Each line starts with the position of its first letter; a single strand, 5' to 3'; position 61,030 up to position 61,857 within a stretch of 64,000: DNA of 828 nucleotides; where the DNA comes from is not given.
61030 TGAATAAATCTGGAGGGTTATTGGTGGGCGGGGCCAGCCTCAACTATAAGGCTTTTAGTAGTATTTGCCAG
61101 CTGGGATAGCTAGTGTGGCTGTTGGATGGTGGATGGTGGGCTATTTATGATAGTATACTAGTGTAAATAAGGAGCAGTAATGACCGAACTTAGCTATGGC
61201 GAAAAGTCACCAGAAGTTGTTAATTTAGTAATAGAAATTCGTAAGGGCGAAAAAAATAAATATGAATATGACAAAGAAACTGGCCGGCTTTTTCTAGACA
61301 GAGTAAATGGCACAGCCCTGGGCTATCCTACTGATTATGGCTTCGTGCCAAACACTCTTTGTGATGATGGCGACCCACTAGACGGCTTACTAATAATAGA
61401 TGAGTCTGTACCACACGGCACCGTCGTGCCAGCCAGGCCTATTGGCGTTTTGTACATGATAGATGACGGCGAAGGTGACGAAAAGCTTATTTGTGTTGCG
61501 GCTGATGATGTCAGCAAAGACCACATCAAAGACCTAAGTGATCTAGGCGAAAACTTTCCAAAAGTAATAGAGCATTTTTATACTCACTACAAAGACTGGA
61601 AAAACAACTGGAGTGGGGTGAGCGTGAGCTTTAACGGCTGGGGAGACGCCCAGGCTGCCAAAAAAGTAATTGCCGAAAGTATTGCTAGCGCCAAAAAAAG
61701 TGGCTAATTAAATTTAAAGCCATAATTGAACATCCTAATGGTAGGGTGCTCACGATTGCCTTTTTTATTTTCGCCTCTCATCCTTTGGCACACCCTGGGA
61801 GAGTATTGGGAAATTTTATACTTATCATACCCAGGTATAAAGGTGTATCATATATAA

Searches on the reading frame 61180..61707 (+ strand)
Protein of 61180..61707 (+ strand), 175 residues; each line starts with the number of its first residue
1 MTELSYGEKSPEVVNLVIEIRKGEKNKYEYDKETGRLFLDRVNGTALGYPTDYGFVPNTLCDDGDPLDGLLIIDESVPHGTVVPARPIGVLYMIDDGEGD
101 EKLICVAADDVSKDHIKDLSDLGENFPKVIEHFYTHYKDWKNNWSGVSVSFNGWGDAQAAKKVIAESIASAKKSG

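Call 46: search_protein_families(library=pfam, proteins=[window:61180-61707:+], max_evalue=0.001)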
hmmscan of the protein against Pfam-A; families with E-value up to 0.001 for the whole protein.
window:61180-61707:+ (175 aa): 1 family
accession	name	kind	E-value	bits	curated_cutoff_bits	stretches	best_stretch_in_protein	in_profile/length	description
PF00719.24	Pyrophosphatase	-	4.3e-52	176.4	23.5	1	17-171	2-152/153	Inorganic pyrophosphatase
